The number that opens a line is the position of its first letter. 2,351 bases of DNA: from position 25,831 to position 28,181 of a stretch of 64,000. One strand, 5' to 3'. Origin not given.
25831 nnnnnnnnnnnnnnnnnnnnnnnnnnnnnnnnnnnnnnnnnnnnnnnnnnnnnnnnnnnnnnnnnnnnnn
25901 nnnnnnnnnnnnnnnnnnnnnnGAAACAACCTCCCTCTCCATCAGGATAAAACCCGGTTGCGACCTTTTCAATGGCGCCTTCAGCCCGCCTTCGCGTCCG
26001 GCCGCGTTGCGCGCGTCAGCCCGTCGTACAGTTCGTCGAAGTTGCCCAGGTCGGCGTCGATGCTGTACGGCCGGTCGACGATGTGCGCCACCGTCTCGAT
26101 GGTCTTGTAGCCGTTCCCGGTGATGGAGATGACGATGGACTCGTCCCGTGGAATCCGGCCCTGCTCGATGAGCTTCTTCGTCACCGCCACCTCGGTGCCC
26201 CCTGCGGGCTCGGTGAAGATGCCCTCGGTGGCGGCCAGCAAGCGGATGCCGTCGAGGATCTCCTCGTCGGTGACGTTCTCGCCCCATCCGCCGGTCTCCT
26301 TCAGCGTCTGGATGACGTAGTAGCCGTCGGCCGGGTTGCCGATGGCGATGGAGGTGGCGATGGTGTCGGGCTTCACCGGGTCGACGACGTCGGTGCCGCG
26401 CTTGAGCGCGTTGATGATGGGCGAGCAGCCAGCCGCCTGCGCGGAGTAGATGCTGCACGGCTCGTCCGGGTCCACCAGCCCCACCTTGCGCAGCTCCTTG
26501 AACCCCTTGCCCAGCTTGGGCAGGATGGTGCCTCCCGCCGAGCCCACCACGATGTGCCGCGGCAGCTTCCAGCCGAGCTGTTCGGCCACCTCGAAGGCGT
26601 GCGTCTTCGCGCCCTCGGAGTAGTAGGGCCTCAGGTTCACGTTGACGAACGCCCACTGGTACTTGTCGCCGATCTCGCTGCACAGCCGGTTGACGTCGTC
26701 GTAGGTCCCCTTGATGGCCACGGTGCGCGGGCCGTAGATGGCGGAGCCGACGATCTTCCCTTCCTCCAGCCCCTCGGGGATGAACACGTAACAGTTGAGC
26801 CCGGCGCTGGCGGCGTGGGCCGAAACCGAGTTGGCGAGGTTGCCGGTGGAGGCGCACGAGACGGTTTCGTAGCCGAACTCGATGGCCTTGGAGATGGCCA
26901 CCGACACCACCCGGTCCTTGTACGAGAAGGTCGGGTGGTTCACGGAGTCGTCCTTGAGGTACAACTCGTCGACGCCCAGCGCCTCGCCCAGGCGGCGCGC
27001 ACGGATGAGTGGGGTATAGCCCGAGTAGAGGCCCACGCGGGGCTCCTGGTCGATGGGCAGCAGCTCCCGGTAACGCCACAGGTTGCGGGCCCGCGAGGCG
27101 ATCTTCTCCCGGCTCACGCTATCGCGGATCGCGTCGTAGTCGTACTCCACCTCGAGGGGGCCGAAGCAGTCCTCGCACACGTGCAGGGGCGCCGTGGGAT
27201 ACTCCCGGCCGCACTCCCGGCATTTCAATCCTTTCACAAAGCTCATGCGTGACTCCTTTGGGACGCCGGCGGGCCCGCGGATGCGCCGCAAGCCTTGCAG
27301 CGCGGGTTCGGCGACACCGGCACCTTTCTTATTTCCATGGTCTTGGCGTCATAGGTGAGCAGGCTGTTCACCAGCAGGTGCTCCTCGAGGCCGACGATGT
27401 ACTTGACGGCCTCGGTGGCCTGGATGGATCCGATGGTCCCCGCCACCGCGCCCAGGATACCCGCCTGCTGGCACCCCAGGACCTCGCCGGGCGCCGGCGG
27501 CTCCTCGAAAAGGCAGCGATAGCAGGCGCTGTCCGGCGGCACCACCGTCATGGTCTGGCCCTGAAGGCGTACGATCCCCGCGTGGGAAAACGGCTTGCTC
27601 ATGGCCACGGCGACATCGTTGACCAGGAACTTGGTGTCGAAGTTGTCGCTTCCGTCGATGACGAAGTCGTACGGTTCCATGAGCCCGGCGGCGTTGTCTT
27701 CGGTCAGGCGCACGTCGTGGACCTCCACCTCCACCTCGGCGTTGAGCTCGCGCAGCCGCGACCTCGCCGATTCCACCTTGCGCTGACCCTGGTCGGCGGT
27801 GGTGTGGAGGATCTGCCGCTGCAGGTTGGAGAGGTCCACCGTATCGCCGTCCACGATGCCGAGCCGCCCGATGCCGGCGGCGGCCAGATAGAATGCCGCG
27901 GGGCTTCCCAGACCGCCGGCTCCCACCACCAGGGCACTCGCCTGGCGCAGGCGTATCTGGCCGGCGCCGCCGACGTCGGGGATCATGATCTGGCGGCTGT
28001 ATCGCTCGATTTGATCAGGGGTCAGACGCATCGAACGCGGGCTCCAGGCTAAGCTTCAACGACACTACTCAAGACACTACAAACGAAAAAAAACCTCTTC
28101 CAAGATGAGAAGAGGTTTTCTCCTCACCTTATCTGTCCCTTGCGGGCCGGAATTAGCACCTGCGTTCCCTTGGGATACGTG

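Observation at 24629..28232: SAM-I riboswitch and terminator controlling a sulfur-carrier-protein operon with two PLP enzymes (ThrC-like and CysM-like)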

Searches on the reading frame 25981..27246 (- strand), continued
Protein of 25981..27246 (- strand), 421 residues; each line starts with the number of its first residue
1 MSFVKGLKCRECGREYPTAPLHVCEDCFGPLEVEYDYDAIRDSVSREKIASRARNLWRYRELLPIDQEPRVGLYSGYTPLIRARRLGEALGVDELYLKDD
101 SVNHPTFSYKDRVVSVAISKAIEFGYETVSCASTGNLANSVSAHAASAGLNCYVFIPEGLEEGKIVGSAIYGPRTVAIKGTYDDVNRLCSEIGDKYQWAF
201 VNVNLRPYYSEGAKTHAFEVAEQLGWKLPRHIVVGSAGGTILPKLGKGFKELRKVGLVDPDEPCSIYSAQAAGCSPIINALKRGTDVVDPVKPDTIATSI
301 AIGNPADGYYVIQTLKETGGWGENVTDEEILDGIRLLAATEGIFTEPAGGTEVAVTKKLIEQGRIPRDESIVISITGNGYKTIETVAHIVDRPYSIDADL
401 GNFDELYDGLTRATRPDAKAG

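Call 66: search_protein_families(library=pfam, proteins=[L014:9760-10206:+, L038:5256-5663:+, L050:8643-9155:+, L049:4359-4853:+, L041:5517-5981:+], max_evalue=0.001)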
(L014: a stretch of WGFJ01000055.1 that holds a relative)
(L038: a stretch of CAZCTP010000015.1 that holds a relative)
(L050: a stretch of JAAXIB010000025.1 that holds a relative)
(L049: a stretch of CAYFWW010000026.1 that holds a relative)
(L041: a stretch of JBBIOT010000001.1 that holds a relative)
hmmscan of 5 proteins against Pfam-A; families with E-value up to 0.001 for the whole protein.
L014:9760-10206:+ (149 aa): 2 families
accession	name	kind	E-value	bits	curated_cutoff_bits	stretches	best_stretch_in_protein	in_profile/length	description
PF14464.11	Prok-JAB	-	3e-31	108.1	25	1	19-133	3-113/114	Prokaryotic homologs of the JAB domain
PF01398.27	JAB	-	2.7e-09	37.3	22.5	1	13-106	5-104/117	JAB1/Mov34/MPN/PAD-1 ubiquitin protease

L038:5256-5663:+ (136 aa): 2 families
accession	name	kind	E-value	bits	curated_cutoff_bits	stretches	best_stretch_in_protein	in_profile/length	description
PF14464.11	Prok-JAB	-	1.2e-22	80.4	25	1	8-116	1-108/114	Prokaryotic homologs of the JAB domain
PF01398.27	JAB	-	5.9e-05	23.3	22.5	1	4-95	5-104/117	JAB1/Mov34/MPN/PAD-1 ubiquitin protease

L050:8643-9155:+ (171 aa): 1 family
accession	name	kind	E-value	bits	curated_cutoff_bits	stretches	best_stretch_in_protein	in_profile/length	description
PF14464.11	Prok-JAB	-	5e-17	62.3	25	1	9-157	2-112/114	Prokaryotic homologs of the JAB domain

L049:4359-4853:+ (165 aa): 2 families
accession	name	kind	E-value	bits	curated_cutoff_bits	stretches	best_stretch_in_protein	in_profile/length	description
PF14464.11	Prok-JAB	-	3e-23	82.3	25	1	29-133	2-104/114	Prokaryotic homologs of the JAB domain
PF01398.27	JAB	-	4.6e-05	23.7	22.5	1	29-117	10-108/117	JAB1/Mov34/MPN/PAD-1 ubiquitin protease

L041:5517-5981:+ (155 aa): 2 families
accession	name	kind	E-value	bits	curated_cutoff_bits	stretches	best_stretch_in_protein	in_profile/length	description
PF14464.11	Prok-JAB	-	2.3e-20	73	25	1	19-128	2-104/114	Prokaryotic homologs of the JAB domain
PF01398.27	JAB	-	2.6e-07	30.9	22.5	1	16-112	7-105/117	JAB1/Mov34/MPN/PAD-1 ubiquitin protease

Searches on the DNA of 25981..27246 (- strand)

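Call 33: search_rna_families(sources=[L002, L003, L004, L005, L006], threshold=gathering)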
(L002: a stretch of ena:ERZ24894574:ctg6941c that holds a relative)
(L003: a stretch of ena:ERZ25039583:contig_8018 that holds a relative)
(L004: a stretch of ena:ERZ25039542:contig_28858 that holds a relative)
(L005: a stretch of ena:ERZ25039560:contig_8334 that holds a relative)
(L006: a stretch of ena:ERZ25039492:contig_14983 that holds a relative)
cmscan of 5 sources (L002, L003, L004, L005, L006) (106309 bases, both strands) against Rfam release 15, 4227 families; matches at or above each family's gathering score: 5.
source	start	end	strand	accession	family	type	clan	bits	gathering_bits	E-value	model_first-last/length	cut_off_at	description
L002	8664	8766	+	RF00162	SAM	Cis-reg; riboswitch;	CL00012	82.2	44.4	1.2e-17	1-108/108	no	SAM riboswitch aptamer (S box leader)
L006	9014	9125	+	RF00162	SAM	Cis-reg; riboswitch;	CL00012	82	44.4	1.4e-17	1-108/108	no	SAM riboswitch aptamer (S box leader)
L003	9009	9121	+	RF00162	SAM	Cis-reg; riboswitch;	CL00012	81.1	44.4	2.6e-17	1-108/108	no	SAM riboswitch aptamer (S box leader)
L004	9009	9121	+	RF00162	SAM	Cis-reg; riboswitch;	CL00012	78.9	44.4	1.1e-16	1-108/108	no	SAM riboswitch aptamer (S box leader)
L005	9009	9121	+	RF00162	SAM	Cis-reg; riboswitch;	CL00012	77.1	44.4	3.7e-16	1-108/108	no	SAM riboswitch aptamer (S box leader)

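Call 48: build_rna_model(alignment_id=A3)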
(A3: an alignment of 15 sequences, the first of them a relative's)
Model R1 built from alignment A3 (15 sequences, 141 columns); structure: RNAalifold consensus.
model positions 116; base pairs 14; branch points 1; effective number of sequences 2.98; information 0.59 bits per position. Calibrated on 0.2 Mb of random sequence (short: E-values are rough).
structure used (alignment columns):
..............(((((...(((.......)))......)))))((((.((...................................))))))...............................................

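Call 49: search_with_rna_model(model_id=R1, sources=[L007, L008, L009, L010, L011, L012, L013, L014, L015, L016, L017, L018, L019, L020, L021, L022, L023, L024, L025, L026, L027, L028, L029, L030, L031, L032, L033, L034, L035, L036, L037, L038, L039, L040, L041, L042, L043, L044, L045, L046, L047, L048, L049, L050, L051, L052, L053, L054, L055, L056, L057, L058, L059, L060, L061, L062, L063, L064, L065, L066, L067, L068, L069, L070, L071, L072, L073, L074, L075, L076, L077, L078, L079, L080, L081, L082, L083, L084, L085, L086], max_evalue=1)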
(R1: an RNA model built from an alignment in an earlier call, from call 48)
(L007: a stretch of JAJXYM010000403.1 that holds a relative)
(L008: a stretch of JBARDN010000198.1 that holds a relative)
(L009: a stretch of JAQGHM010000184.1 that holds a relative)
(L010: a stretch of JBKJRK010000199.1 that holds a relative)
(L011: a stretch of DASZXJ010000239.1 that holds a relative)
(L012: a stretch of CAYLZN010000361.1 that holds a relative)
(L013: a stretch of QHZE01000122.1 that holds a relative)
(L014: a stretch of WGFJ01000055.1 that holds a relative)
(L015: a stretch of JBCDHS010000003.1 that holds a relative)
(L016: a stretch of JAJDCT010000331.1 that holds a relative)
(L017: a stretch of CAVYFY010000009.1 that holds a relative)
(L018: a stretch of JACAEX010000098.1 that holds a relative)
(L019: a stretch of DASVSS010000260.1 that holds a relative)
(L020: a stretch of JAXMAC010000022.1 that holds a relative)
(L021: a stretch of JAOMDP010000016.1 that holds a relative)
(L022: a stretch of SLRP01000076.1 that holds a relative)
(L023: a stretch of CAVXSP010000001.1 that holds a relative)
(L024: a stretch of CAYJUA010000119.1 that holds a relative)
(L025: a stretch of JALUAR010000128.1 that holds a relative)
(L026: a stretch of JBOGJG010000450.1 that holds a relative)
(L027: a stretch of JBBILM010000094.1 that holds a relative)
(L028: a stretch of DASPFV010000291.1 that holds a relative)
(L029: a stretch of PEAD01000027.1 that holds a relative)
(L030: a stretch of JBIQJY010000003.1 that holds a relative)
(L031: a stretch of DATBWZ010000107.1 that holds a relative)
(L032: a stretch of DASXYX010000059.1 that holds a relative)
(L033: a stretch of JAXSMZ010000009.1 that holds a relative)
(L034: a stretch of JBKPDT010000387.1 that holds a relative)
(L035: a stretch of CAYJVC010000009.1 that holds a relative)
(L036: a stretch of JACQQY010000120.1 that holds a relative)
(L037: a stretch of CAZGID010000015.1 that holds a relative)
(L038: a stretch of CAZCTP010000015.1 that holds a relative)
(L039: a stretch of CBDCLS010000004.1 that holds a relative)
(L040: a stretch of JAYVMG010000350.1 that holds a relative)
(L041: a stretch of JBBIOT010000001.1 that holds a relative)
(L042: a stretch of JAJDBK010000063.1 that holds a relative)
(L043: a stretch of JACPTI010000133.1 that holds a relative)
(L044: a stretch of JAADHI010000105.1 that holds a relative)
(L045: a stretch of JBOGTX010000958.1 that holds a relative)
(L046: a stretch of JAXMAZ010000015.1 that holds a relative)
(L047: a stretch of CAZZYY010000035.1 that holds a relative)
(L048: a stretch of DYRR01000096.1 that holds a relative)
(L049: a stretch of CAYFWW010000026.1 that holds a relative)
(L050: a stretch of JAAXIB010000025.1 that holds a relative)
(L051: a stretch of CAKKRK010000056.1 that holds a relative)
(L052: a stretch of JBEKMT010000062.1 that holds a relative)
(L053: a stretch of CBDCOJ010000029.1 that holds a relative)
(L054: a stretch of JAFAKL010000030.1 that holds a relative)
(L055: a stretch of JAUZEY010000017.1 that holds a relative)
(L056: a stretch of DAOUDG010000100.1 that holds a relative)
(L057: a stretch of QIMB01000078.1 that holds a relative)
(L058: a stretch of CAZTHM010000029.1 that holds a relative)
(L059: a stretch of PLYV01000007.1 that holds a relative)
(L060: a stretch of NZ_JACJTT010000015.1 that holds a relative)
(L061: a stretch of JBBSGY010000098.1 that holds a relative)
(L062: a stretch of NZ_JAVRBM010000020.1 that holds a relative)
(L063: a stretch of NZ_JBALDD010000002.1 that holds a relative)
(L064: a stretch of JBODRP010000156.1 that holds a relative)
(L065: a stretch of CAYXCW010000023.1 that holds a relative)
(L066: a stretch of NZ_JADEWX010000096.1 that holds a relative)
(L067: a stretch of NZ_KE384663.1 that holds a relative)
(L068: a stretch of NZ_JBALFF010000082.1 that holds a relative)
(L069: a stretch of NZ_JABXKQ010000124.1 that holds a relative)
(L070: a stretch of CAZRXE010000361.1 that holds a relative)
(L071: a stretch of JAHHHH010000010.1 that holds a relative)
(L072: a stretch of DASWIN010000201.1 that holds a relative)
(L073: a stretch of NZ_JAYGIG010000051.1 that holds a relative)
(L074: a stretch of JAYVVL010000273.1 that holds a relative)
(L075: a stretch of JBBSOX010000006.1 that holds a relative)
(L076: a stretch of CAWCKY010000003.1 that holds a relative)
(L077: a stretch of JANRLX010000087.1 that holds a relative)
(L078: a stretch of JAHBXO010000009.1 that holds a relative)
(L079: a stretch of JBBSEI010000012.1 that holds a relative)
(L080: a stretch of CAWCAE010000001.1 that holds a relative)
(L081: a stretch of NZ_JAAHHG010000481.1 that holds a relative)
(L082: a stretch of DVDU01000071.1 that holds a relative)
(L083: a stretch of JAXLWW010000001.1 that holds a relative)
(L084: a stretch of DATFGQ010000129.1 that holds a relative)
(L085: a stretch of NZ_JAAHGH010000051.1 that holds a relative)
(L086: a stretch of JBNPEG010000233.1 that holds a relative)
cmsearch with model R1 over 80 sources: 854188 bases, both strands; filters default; matches with E-value up to 1: 30.
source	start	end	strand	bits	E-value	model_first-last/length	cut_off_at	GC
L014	5813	5929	+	102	1.2e-23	1-116/116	no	0.6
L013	272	381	+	100.6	2.7e-23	1-116/116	no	0.52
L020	2119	2243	+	97.8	1.4e-22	1-116/116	no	0.47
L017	5800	5911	+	96.6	3.1e-22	1-116/116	no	0.57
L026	5820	5924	+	91.9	5.2e-21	1-116/116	no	0.58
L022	286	395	+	90.5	1.2e-20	1-116/116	no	0.6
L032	5788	5908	+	90.2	1.5e-20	1-116/116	no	0.55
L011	5746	5853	+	87.2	9.4e-20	1-116/116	no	0.54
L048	5749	5865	+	85.8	2.1e-19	1-116/116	no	0.65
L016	13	130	+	85.4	2.8e-19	1-116/116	no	0.63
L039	5780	5891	+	85.1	3.4e-19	1-116/116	no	0.61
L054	5800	5920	+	83.9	6.7e-19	1-116/116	no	0.57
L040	4039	4156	+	83.9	6.8e-19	1-116/116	no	0.68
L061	1931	2061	+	82.8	1.3e-18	1-116/116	no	0.53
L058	5750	5863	+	81.7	2.6e-18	1-116/116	no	0.69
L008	5055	5165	+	81.2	3.5e-18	1-116/116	no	0.58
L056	5784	5899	+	80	7.3e-18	1-116/116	no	0.61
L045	2543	2660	+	79.6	9.5e-18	1-116/116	no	0.65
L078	5756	5889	+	79.2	1.2e-17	1-116/116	no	0.6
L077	329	454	+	77.4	3.7e-17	1-116/116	no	0.52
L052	5773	5895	+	77.2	4e-17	1-116/116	no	0.5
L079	5803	5927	+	75.4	1.2e-16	1-116/116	no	0.64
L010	5720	5836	+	75.3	1.3e-16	1-116/116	no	0.62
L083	5823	5937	+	74.8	1.7e-16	1-116/116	no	0.6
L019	5677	5796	+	70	3.2e-15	1-116/116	no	0.61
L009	426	561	+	68.6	7.6e-15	1-116/116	no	0.6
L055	1737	1856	+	64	1.2e-13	1-116/116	no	0.71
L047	1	124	+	63.3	1.9e-13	4-116/116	5'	0.65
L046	5669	5795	+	56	1.6e-11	1-116/116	no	0.7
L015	5760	5878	+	55.5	2.1e-11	1-116/116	no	0.61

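Call 60: search_rna_families(source=L087, start=7000, end=10000, threshold=gathering)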
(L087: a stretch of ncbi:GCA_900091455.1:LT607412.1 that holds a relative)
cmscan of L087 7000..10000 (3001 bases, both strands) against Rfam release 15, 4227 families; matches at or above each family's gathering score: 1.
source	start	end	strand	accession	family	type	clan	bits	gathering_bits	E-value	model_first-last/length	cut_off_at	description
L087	7855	7990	+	RF00162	SAM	Cis-reg; riboswitch;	CL00012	69.2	44.4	2.1e-15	1-108/108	no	SAM riboswitch aptamer (S box leader)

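Call 72: search_rna_families(sources=[L007, L018, L021, L025, L031, L034, L038, L041, L042, L049, L050, L060], threshold=gathering)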
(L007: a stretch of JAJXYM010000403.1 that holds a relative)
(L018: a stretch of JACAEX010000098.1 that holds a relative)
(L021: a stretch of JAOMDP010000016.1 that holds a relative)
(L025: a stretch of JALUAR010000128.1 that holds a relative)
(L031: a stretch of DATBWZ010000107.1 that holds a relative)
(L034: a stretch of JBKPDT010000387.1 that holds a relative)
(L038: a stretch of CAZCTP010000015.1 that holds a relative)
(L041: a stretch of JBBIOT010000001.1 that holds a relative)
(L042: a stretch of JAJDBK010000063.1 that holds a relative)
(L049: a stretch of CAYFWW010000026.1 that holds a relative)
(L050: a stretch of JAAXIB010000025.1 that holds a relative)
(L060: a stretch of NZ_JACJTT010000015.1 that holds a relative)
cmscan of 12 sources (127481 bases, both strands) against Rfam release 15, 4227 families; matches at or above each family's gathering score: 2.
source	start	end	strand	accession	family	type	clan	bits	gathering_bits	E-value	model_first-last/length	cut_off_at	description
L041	4061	4134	+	RF00005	tRNA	Gene; tRNA;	CL00001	74.1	29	4.6e-14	1-71/71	no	tRNA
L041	3531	3604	+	RF00005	tRNA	Gene; tRNA;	CL00001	68.1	29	2e-12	1-71/71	no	tRNA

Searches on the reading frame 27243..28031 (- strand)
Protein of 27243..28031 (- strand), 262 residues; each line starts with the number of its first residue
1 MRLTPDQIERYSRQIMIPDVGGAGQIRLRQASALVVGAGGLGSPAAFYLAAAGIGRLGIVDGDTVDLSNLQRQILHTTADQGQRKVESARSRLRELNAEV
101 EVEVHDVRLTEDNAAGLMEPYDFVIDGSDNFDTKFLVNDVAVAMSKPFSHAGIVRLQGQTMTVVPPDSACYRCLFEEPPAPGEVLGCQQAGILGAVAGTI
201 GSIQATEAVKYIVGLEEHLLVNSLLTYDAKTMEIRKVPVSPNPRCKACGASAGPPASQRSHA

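Call 4: search_protein_families(library=pfam, proteins=[window:27243-28031:-])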
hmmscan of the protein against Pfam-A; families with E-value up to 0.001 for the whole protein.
window:27243-28031:- (262 aa): 1 family
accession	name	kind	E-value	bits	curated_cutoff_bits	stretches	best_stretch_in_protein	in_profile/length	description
PF00899.27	ThiF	-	1.8e-81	273.3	28.1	1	11-246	1-237/238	ThiF family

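Call 5: search_protein_families(library=ncbifam, proteins=[window:27243-28031:-])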
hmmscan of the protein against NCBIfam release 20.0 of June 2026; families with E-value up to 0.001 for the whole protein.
window:27243-28031:- (262 aa): 22 families
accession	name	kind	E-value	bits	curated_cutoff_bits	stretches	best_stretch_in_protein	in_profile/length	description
NF006444.0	PRK08762.1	equivalog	1.7e-91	306.8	449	1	3-251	120-370/387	molybdopterin-synthase adenylyltransferase MoeB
NF047750.1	SAMPActivE1UbaA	equivalog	2.2e-88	296.1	450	1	3-251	5-251/270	SAMP-activating enzyme E1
NF005902.0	PRK07878.1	equivalog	2.3e-83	280.3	647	1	2-247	14-262/392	adenylyltransferase/sulfurtransferase MoeZ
NF005646.0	PRK07411.1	equivalog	1.5e-79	267.9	633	1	2-245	10-252/390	molybdopterin-synthase adenylyltransferase MoeB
NF004281.0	PRK05690.1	subfamily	6.4e-77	258.2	266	1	2-249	4-249/250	molybdopterin-synthase adenylyltransferase MoeB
TIGR02356.1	adenyl_thiF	equivalog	6.3e-72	241.2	275.25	1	10-212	1-203/203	thiazole biosynthesis adenylyltransferase ThiF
NF004111.0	PRK05600.1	equivalog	3.2e-63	214.1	437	1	4-247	15-260/371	ThiF family adenylyltransferase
TIGR02355.1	moeB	equivalog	3.8e-58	196.7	376.55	1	9-248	3-240/240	molybdopterin-synthase adenylyltransferase MoeB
NF009123.0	PRK12475.1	subfamily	5.3e-52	177.2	510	1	9-254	3-249/338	MoeB/ThiF family adenylyltransferase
NF006204.0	PRK08328.1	equivalog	6.4e-52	176.4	339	1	4-228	3-220/231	hypothetical protein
NF006395.0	PRK08644.1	equivalog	3.1e-27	95.6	159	1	24-142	24-141/215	sulfur carrier protein ThiS adenylyltransferase ThiF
TIGR02354.1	thiF_fam2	equivalog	1.1e-21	77.7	152.2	1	27-140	18-131/200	thiamine biosynthesis protein ThiF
NF006077.0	PRK08223.1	equivalog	2.7e-17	62.7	266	1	23-134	21-132/296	hypothetical protein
NF011696.0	PRK15116.1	equivalog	3.2e-17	63.1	304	1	28-134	28-135/268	tRNA cyclic N6-threonylcarbamoyladenosine(37) synthase TcdA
TIGR01408.1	Ube1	subfamily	2.5e-12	45.4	750.05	1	10-173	401-571/1008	ubiquitin-activating enzyme E1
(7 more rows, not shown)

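Call 24: search_solved_structures(query=window:27243-28031:-, max_evalue=1e-20)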
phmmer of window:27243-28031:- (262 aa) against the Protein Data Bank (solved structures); distinct sequences matched with E-value up to 1e-20: 11.
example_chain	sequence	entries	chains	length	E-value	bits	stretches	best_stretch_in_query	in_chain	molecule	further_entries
6yub_B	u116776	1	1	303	7.9e-54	186.2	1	3-214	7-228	Adenylyltransferase and sulfurtransferase uba4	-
6yub_A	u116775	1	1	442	2.3e-53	184.7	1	3-214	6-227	Adenylyltransferase and sulfurtransferase uba4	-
6z6s_DDD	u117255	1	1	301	3.6e-52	180.7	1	3-214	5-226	Adenylyltransferase and sulfurtransferase uba4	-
6yuc_D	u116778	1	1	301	3.6e-52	180.7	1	3-214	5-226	Adenylyltransferase and sulfurtransferase uba4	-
1zfn_A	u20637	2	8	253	3.2e-49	171.1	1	8-255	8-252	Adenylyltransferase thiF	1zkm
1zud_1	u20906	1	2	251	3.4e-49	171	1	9-255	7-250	Adenylyltransferase thiF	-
1jw9_B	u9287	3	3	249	5.6e-46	160.5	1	3-249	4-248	MOLYBDOPTERIN BIOSYNTHESIS MOEB PROTEIN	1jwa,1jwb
6nya_A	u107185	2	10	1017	6.9e-21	78.3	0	9-179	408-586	Ubiquitin-activating enzyme E1 1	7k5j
5l6h_A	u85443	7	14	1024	7.1e-21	78.2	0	9-179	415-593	Ubiquitin-activating enzyme E1 1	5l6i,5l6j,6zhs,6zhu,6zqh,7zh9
3cmm_A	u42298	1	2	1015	7.1e-21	78.2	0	9-179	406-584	Ubiquitin-activating enzyme E1 1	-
4nnj_A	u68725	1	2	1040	7.3e-21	78.2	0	9-179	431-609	Ubiquitin-activating enzyme E1 1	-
